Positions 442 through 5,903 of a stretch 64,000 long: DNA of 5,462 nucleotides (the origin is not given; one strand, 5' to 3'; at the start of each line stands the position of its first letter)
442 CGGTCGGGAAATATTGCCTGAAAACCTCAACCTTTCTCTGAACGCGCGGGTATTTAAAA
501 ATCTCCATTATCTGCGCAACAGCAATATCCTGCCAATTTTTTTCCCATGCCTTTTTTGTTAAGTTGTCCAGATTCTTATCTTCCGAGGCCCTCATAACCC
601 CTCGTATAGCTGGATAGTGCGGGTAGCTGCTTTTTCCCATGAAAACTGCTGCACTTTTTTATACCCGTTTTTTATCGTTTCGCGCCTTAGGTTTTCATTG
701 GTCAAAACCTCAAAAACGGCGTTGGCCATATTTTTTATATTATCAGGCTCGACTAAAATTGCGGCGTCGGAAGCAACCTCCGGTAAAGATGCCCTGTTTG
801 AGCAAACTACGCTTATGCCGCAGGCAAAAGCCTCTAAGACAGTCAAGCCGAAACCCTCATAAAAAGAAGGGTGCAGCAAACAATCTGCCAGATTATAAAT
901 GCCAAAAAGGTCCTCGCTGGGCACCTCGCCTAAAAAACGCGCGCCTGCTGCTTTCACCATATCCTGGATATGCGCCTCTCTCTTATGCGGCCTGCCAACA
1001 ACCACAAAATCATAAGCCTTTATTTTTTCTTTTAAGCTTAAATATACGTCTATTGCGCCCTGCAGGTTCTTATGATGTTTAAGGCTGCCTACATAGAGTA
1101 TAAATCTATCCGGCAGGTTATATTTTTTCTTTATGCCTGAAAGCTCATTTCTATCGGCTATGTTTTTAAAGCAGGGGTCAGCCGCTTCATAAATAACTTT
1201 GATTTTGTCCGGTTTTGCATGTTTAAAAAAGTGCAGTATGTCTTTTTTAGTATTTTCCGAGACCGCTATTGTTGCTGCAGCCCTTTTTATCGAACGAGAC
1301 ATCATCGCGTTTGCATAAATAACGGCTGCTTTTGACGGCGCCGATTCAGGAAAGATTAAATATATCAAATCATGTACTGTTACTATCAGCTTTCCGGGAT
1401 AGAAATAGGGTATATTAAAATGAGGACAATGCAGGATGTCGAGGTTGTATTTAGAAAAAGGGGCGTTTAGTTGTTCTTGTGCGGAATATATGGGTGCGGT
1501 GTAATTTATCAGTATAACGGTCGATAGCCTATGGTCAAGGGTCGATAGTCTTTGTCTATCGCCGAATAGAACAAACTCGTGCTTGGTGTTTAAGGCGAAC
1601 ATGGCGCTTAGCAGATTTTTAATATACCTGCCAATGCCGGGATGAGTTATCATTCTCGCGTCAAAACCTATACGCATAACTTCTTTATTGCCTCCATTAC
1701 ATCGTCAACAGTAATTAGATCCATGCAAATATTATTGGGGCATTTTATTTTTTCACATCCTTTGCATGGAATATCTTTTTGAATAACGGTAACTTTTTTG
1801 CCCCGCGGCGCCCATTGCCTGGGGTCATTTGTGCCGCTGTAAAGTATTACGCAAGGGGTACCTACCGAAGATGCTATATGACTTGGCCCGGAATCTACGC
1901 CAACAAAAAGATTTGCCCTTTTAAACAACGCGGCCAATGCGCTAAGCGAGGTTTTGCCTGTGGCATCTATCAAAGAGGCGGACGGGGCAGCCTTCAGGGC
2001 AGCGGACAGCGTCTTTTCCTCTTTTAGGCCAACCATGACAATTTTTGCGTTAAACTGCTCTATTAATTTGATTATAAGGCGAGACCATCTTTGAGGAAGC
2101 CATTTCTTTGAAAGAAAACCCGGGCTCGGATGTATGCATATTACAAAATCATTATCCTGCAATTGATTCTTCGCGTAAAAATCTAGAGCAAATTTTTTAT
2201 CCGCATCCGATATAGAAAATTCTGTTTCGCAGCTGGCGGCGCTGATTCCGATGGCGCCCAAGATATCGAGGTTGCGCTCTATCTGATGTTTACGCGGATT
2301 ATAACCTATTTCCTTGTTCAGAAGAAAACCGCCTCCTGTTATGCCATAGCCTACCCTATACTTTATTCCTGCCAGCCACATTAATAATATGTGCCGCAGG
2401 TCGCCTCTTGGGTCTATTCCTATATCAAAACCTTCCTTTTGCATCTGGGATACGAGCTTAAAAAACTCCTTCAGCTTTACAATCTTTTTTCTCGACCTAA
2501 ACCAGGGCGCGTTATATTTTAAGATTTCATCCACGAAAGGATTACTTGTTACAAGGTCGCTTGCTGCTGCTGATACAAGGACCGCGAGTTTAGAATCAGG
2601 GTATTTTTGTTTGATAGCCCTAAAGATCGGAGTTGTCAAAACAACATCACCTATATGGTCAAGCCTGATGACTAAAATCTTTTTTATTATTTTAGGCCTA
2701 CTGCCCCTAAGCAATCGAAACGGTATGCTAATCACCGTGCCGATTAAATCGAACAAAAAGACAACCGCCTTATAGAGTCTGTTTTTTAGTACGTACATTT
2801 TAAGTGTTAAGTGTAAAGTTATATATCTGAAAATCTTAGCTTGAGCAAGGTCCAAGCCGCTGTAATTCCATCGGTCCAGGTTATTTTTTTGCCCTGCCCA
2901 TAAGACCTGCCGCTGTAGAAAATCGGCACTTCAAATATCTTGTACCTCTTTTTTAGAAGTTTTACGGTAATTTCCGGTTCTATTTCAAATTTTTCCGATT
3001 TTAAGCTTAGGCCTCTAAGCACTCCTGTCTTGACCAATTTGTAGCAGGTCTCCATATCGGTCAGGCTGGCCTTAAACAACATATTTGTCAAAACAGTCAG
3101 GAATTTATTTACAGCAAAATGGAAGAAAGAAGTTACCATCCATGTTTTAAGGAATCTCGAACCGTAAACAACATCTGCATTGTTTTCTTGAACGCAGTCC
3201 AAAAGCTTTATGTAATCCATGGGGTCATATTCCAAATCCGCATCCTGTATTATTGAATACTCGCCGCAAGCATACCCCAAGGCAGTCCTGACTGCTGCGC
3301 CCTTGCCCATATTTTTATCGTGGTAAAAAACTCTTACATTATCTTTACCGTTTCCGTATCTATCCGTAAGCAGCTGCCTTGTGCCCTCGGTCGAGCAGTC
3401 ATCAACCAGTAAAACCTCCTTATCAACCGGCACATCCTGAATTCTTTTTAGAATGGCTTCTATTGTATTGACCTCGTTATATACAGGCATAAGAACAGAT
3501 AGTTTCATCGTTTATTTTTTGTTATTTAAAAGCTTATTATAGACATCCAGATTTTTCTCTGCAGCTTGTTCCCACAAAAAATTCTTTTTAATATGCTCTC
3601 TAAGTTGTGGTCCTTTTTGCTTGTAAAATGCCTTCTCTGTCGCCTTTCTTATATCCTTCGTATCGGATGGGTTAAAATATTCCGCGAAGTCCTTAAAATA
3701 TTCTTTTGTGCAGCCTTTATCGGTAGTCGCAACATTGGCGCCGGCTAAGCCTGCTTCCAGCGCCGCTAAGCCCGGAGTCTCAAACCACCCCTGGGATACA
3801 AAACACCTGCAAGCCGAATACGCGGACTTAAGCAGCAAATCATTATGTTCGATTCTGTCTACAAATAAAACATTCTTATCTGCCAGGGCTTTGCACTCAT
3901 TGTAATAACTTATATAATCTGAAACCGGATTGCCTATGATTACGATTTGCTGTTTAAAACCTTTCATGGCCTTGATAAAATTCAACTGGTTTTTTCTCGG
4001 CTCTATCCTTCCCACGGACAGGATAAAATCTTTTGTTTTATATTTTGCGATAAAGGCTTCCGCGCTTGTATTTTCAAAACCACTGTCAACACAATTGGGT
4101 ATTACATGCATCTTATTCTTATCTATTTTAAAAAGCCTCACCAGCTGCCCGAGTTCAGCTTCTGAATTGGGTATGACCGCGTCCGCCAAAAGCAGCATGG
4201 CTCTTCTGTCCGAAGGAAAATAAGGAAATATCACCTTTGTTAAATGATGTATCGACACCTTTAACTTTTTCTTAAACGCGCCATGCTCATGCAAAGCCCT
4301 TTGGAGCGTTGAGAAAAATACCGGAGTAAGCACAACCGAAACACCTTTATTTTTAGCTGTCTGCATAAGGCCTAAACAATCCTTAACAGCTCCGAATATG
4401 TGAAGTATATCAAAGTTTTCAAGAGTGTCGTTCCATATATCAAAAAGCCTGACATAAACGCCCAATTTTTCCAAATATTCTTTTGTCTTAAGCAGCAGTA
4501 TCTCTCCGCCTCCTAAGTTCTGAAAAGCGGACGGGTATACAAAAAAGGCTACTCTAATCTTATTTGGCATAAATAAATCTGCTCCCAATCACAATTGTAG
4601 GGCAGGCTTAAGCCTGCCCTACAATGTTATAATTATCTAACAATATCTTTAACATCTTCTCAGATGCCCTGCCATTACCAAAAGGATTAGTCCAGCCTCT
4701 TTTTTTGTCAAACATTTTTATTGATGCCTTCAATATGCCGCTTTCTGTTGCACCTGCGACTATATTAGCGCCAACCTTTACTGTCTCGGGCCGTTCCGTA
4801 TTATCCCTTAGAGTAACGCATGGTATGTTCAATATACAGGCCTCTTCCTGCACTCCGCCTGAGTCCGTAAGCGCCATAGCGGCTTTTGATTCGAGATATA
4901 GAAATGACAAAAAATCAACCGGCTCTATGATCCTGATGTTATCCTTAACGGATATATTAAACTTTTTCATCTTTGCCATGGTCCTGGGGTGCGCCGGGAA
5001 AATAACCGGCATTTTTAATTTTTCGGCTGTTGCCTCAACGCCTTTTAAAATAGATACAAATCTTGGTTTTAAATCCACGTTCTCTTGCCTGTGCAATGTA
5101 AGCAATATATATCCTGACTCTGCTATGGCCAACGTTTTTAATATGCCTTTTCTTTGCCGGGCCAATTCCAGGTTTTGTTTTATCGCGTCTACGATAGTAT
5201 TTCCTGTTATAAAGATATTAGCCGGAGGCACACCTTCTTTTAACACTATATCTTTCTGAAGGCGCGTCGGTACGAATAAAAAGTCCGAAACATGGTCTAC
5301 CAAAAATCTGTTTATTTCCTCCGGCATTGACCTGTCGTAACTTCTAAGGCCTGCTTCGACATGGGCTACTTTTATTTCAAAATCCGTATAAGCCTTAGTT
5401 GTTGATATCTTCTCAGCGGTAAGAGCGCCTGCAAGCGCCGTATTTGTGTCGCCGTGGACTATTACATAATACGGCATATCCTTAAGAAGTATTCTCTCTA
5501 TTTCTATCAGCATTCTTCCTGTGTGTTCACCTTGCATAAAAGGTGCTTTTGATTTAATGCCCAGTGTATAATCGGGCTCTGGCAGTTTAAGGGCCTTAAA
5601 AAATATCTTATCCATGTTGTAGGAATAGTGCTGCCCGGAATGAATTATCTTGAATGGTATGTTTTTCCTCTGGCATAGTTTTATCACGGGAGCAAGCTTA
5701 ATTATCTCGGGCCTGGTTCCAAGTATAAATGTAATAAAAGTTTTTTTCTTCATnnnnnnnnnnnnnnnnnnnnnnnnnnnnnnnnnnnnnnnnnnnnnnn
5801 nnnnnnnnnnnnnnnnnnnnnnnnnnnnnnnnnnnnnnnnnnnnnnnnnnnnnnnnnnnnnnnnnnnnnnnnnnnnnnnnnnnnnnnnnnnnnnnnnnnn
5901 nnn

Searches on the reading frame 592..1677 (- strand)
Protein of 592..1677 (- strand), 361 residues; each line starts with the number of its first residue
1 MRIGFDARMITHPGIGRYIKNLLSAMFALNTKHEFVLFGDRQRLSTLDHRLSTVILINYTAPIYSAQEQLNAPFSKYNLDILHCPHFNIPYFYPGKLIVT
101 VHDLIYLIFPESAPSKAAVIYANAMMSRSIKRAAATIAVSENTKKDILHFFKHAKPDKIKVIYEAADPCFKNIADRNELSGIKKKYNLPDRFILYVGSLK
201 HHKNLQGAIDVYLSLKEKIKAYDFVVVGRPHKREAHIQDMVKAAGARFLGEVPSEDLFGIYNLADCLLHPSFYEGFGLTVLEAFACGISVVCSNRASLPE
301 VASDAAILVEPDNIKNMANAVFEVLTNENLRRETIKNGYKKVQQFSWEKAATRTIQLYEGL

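Call 8: search_protein_families(library=pfam, proteins=[window:592-1677:-], max_evalue=0.0001)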
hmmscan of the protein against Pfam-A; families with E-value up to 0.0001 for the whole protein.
window:592-1677:- (361 aa): 6 families
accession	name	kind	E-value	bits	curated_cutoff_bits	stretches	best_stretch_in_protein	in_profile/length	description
PF00534.26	Glycos_transf_1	-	1.1e-33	116.6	26.4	1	187-340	12-171/172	Glycosyl transferases group 1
PF13692.12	Glyco_trans_1_4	-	2.3e-25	89.9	27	1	192-327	3-142/142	Glycosyl transferases group 1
PF13439.12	Glyco_transf_4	-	1.5e-11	45.1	28.5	1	14-167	3-167/170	Glycosyltransferase Family 4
PF13524.12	Glyco_trans_1_2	-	3.9e-09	37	25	1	217-352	11-140/144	Glycosyl transferase-like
PF20706.3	GT4-conflict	-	1.3e-08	34.7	26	1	191-352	198-383/385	Family 4 Glycosyltransferase in conflict systems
PF00982.27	Glyco_transf_20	-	9.9e-05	21.7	32.5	0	251-345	359-458/473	Glycosyltransferase family 20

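Call 57: find_encoding_contigs(protein=window:592-1677:-, flank=10000, max_places=1)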
Protein window:592-1677:- (361 aa): no gene with exactly this product is on record in the collection.

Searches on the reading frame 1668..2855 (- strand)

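Call 8: search_protein_families(library=pfam, proteins=[window:1668-2855:-], max_evalue=0.0001)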
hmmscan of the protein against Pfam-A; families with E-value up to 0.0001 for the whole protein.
window:1668-2855:- (395 aa): 1 family
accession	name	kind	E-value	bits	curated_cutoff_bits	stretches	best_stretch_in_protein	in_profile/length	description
PF01075.23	Glyco_transf_9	-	1.1e-32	113.8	22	1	132-374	2-243/247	Glycosyltransferase family 9 (heptosyltransferase)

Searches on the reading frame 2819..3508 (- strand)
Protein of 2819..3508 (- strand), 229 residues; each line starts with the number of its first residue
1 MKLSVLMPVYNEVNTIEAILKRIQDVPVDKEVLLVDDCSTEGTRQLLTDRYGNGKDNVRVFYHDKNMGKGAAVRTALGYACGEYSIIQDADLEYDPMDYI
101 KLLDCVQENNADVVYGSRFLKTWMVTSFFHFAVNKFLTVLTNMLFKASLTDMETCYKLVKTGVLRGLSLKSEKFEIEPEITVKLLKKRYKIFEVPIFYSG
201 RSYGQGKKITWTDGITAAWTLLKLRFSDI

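Call 8: search_protein_families(library=pfam, proteins=[window:2819-3508:-], max_evalue=0.0001)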
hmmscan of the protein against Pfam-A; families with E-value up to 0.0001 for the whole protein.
window:2819-3508:- (229 aa): 1 family
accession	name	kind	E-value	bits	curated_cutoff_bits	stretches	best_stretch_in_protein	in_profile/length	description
PF00535.33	Glycos_transf_2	-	3.8e-28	99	23.3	1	4-162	1-162/168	Glycosyl transferase family 2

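Call 58: find_encoding_contigs(protein=window:2819-3508:-, flank=10000, max_places=1)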
Protein window:2819-3508:- (229 aa): no gene with exactly this product is on record in the collection.

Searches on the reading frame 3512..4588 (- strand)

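Call 8: search_protein_families(library=pfam, proteins=[window:3512-4588:-], max_evalue=0.0001)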
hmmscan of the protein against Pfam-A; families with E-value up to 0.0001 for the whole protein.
window:3512-4588:- (358 aa): 4 families
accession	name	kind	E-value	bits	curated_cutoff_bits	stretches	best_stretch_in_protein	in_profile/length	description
PF00534.26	Glycos_transf_1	-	3.1e-16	59.8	26.4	1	180-336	9-168/172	Glycosyl transferases group 1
PF13692.12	Glyco_trans_1_4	-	1.9e-09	38.3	27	1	189-313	4-132/142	Glycosyl transferases group 1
PF13439.12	Glyco_transf_4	-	3.9e-09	37.2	28.5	1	46-168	62-167/170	Glycosyltransferase Family 4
PF13579.12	Glyco_trans_4_4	-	9.2e-06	26.5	29.7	1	45-166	60-158/158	Glycosyl transferase 4-like domain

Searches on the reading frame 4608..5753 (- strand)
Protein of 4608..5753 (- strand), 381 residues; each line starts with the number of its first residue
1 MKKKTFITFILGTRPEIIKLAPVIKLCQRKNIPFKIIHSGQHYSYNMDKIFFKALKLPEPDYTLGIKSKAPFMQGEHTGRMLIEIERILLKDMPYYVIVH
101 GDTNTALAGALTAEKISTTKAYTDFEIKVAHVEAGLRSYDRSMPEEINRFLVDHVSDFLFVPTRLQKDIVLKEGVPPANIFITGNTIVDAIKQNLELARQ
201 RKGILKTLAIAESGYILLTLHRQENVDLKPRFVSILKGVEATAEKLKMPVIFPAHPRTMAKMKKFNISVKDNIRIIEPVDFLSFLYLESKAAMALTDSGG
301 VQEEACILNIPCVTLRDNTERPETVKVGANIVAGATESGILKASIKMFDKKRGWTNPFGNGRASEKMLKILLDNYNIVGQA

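Call 8: search_protein_families(library=pfam, proteins=[window:4608-5753:-], max_evalue=0.0001)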
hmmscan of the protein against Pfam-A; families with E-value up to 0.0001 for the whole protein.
window:4608-5753:- (381 aa): 1 family
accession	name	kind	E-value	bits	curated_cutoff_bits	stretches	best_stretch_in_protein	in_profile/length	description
PF02350.25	Epimerase_2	-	5.5e-100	335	30.6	1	27-371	4-346/347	UDP-N-acetylglucosamine 2-epimerase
